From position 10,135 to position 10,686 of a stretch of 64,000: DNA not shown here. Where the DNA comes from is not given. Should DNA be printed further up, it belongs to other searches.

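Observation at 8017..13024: Giant array of sigma-70 region-4-like modules translationally coupled to a divergent sigma-like protein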

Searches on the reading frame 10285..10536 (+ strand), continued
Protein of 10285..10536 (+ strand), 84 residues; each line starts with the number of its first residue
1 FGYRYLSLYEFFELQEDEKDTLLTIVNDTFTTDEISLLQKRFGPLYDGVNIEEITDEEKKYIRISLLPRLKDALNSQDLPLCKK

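Call 57: find_encoding_contigs(protein=P0052, flank=8000, max_places=1)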
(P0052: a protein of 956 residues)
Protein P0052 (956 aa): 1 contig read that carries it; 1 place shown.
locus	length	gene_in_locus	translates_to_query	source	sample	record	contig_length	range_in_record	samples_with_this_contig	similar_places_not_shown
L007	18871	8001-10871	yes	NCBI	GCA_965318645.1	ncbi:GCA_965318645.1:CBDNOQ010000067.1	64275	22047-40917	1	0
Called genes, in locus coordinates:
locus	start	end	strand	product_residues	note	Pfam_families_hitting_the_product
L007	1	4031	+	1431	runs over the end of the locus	PF18998:Flg_new_2 (faint), PF09479:Flg_new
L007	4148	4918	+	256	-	PF09140:MipZ (weak), PF10609:ParA, PF13614:AAA_31, PF01656:CbiA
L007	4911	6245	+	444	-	PF00437:T2SSE, PF27713:UCP018868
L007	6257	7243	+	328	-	-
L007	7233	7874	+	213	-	PF00482:T2SSF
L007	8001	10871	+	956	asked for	PF04542:Sigma70_r2, PF04539:Sigma70_r3, PF04545:Sigma70_r4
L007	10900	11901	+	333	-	-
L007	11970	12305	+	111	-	-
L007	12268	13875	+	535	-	PF03109:ABC1, PF27536:UbiB_helical (faint)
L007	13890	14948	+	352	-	-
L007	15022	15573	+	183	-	PF01330:RuvA_N, PF14520:HHH_5, PF07499:RuvA_C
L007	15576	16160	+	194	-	PF06941:NT5C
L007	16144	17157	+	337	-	PF05496:RuvB_N, PF13173:AAA_14 (weak), PF00004:AAA, PF07728:AAA_5, PF17864:AAA_lid_4, PF05491:WHD_RuvB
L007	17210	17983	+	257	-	-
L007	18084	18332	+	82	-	PF06135:IreB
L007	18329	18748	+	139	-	PF03652:RuvX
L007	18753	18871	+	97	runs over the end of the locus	PF06949:DUF1292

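Call 58: find_encoding_contigs(protein=P0021, flank=8000, max_places=1)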
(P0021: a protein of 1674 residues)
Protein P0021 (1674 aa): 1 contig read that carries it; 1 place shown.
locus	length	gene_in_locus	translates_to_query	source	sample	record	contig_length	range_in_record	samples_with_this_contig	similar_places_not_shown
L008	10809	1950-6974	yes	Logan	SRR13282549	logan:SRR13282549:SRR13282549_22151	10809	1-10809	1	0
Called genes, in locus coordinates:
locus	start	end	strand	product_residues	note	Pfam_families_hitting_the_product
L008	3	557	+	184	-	?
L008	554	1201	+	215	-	PF00482:T2SSF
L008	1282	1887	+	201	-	-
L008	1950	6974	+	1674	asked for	PF04542:Sigma70_r2, PF04539:Sigma70_r3, PF04545:Sigma70_r4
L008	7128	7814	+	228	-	-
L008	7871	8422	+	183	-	PF01330:RuvA_N, PF14520:HHH_5, PF07499:RuvA_C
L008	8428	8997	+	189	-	PF06941:NT5C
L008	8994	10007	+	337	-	PF05496:RuvB_N, PF13173:AAA_14 (faint), PF00004:AAA, PF07728:AAA_5, PF17864:AAA_lid_4, PF05491:WHD_RuvB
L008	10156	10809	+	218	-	?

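Call 68: find_encoding_contigs(protein=P0032, flank=6000, max_places=1)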
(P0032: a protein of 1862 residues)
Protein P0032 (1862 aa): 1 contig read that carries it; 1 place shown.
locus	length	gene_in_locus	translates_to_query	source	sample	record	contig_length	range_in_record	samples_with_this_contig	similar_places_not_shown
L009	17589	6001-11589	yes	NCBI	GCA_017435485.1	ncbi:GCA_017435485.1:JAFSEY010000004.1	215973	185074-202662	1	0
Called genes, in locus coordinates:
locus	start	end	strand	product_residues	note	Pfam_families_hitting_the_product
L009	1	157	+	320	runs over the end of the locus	-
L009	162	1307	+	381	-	PF04542:Sigma70_r2 (weak)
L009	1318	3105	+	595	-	PF04545:Sigma70_r4 (faint)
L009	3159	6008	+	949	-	PF04542:Sigma70_r2, PF04539:Sigma70_r3, PF04545:Sigma70_r4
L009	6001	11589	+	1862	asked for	PF20053:WC-rich (faint)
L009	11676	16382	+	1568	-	PF20053:WC-rich (faint), PF08281:Sigma70_r4_2 (faint)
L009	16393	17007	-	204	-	-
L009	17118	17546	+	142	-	-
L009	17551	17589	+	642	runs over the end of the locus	-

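Call 69: find_encoding_contigs(protein=P0026, flank=6000, max_places=1)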
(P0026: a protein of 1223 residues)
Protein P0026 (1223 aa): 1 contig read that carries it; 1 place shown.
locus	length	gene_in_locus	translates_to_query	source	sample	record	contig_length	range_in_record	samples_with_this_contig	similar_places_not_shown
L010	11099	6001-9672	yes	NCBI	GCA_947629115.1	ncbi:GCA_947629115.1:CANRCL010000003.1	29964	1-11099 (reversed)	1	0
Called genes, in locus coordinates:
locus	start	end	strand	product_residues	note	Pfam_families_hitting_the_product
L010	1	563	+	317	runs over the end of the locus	PF06144:DNA_pol3_delta, PF21694:DNA_pol3_delta_C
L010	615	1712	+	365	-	PF02540:NAD_synthase (weak), PF03054:tRNA_Me_trans, PF20259:tRNA_Me_trans_M, PF20258:tRNA_Me_trans_C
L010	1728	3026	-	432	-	PF01943:Polysacc_synt, PF01554:MatE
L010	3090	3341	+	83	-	PF13797:Post_transc_reg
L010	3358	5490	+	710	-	PF13328:HD_4, PF01966:HD (weak), PF04607:RelA_SpoT, PF02824:TGS, PF19296:RelA_AH, PF28438:RelA_RIS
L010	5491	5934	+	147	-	PF02580:Tyr_Deacylase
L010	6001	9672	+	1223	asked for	PF04545:Sigma70_r4 (faint)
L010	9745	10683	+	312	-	-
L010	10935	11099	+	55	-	?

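Call 70: find_encoding_contigs(protein=P0133, flank=6000, max_places=1)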
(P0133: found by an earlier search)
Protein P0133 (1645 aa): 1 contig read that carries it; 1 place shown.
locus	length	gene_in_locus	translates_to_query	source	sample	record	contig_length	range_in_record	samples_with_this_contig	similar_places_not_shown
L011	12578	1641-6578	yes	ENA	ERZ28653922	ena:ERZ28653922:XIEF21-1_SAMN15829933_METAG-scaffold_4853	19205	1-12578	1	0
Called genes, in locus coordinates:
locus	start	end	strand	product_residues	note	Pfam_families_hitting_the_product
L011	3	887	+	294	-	?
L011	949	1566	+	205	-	PF03729:DUF308 (faint)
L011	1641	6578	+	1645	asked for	PF00140:Sigma70_r1_2 (weak), PF04542:Sigma70_r2, PF04539:Sigma70_r3, PF04545:Sigma70_r4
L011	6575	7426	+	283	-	-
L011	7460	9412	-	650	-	PF00912:Transgly, PF00905:Transpeptidase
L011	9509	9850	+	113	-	-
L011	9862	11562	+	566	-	PF03485:Arg_tRNA_synt_N, PF00750:tRNA-synt_1d, PF05746:DALR_1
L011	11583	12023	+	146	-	-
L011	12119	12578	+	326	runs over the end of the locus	PF01381:HTH_3, PF12844:HTH_19, PF13560:HTH_31 (weak), PF00005:ABC_tran, PF13304:AAA_21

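Call 73: search_protein_families(library=pfam, proteins=[L007:10900-11901:+, L011:6575-7426:+, L009:162-1307:+, L009:1318-3105:+, L009:3159-6008:+], max_evalue=1)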
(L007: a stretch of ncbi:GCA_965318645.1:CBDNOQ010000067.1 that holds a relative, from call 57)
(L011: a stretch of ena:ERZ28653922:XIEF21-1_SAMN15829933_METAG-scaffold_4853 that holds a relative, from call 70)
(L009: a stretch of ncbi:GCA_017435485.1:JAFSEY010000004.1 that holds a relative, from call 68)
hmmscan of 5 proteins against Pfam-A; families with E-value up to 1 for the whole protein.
L007:10900-11901:+ (333 aa): 0 families

L011:6575-7426:+ (283 aa): 5 families
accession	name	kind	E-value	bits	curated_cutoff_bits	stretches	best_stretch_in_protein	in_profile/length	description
PF08011.17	PDDEXK_9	-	0.0022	18.4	25.5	1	63-142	16-93/105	PD-(D/E)XK nuclease superfamily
PF08281.18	Sigma70_r4_2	-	0.013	15.6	25.7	1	238-262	27-51/54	Sigma-70, region 4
PF04545.22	Sigma70_r4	-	0.031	14.2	24.1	1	235-262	18-45/50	Sigma-70, region 4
PF24898.2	GGDEF_GdpP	-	0.084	13.6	30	1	127-179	15-67/126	Cyclic-di-AMP phosphodiesterase GdpP-like, GGDEF domain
PF13730.12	HTH_36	-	0.13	12.5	25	1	221-257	10-45/55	Helix-turn-helix domain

L009:162-1307:+ (381 aa): 3 families
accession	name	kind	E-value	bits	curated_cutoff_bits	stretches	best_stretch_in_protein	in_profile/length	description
PF04542.20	Sigma70_r2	-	7.5e-07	29.3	24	1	139-209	2-68/71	Sigma-70 region 2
PF04297.20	UPF0122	-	2.7e-05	24.8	22.7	1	306-348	15-57/101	Putative helix-turn-helix protein, YlxM / p13 like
PF08281.18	Sigma70_r4_2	-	0.071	13.2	25.7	1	317-346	19-48/54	Sigma-70, region 4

L009:1318-3105:+ (595 aa): 4 families
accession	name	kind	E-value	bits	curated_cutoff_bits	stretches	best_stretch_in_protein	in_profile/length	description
PF04545.22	Sigma70_r4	-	1.3e-07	31.4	24.1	1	338-386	5-49/50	Sigma-70, region 4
PF04446.17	Thg1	-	0.038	14.3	29.2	1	16-78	54-115/130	tRNAHis guanylyltransferase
PF24657.1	DUF7646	-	0.35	11.3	27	0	344-387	14-60/85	Domain of unknown function (DUF7646)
PF18788.6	DarA_N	-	0.8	10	27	0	18-117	13-97/122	Defence against restriction A N-terminal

L009:3159-6008:+ (949 aa): 10 families
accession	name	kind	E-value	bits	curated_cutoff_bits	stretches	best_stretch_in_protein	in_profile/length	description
PF04545.22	Sigma70_r4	-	1.6e-22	79.2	24.1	2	407-456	5-50/50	Sigma-70, region 4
PF04542.20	Sigma70_r2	-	1.5e-18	66.7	24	1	234-298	1-65/71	Sigma-70 region 2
PF04539.22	Sigma70_r3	-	2.8e-12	47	25.3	1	314-380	2-68/78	Sigma-70 region 3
PF13518.12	HTH_28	-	0.013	16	25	0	428-448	14-34/52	Helix-turn-helix domain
PF00140.25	Sigma70_r1_2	-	0.014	15.8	22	1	210-228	15-33/34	Sigma-70 factor, region 1.2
PF08281.18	Sigma70_r4_2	-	0.015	15.4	25.7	1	333-351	27-45/54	Sigma-70, region 4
PF12959.12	DUF3848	-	0.034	14.6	30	1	113-163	4-54/95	Protein of unknown function (DUF3848)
PF20306.3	Sp-DndD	-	0.04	14.5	27.2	0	335-354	6-25/51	Small protein found in certain Dnd DNA modification systems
PF13730.12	HTH_36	-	0.053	13.8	25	0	331-353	24-46/55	Helix-turn-helix domain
PF13994.11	PgaD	-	0.091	13.2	27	0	313-363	93-142/148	PgaD-like protein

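Call 86: search_protein_families(library=pfam, proteins=[P0029, P0030, P0040, P0044, P0076], max_evalue=0.001)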
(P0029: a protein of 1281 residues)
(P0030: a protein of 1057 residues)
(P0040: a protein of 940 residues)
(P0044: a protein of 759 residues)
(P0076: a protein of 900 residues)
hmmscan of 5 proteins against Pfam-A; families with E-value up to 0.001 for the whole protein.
P0029 (1281 aa): 5 families
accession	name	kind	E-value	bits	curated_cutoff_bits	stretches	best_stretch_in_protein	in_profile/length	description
PF04542.20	Sigma70_r2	-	1e-14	54.5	24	1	1040-1103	3-67/71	Sigma-70 region 2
PF04545.22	Sigma70_r4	-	4.5e-11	42.5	24.1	1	1216-1260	9-49/50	Sigma-70, region 4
PF04539.22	Sigma70_r3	-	1.5e-09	38.3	25.3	1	1116-1183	1-65/78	Sigma-70 region 3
PF20053.4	WC-rich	-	4e-06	27.4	24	0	642-684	48-90/106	Wolframin cysteine-rich domain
PF08235.19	LNS2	-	7.4e-06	26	32.3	0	324-374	150-198/226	LNS2 (Lipin/Ned1/Smp2)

P0030 (1057 aa): 4 families
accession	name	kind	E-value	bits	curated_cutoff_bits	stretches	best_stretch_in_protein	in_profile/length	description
PF04542.20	Sigma70_r2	-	1.4e-12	47.6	24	1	733-792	5-65/71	Sigma-70 region 2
PF04545.22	Sigma70_r4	-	3.6e-12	46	24.1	1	904-952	6-49/50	Sigma-70, region 4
PF04539.22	Sigma70_r3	-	2.1e-08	34.6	25.3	1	807-878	1-70/78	Sigma-70 region 3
PF20053.4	WC-rich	-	1.1e-05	26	24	0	288-329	50-92/106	Wolframin cysteine-rich domain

P0040 (940 aa): 5 families
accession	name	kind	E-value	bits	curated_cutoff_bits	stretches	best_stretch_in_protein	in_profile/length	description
PF04542.20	Sigma70_r2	-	1.1e-10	41.6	24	1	642-707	5-70/71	Sigma-70 region 2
PF04545.22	Sigma70_r4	-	6e-05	22.9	24.1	0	817-860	9-48/50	Sigma-70, region 4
PF04539.22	Sigma70_r3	-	0.00012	22.5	25.3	1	717-787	1-68/78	Sigma-70 region 3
PF08281.18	Sigma70_r4_2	-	0.00029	20.9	25.7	0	896-919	17-40/54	Sigma-70, region 4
PF20053.4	WC-rich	-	0.00058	20.5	24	0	351-398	48-95/106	Wolframin cysteine-rich domain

P0044 (759 aa): 3 families
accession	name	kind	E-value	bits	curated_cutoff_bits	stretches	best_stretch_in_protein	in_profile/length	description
PF04542.20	Sigma70_r2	-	2.8e-14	53.1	24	1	515-577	4-65/71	Sigma-70 region 2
PF04539.22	Sigma70_r3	-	8.5e-12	45.4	25.3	1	592-665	1-73/78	Sigma-70 region 3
PF04545.22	Sigma70_r4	-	3.4e-10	39.7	24.1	1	687-736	4-49/50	Sigma-70, region 4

P0076 (900 aa): 4 families
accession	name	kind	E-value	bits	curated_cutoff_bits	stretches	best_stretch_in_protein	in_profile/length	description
PF04545.22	Sigma70_r4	-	7.5e-18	64.2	24.1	1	764-814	4-50/50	Sigma-70, region 4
PF04542.20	Sigma70_r2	-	7.8e-15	54.9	24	1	592-656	2-67/71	Sigma-70 region 2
PF08281.18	Sigma70_r4_2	-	1.5e-08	34.6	25.7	0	862-886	18-42/54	Sigma-70, region 4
PF04539.22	Sigma70_r3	-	1.1e-05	25.9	25.3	1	669-742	1-71/78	Sigma-70 region 3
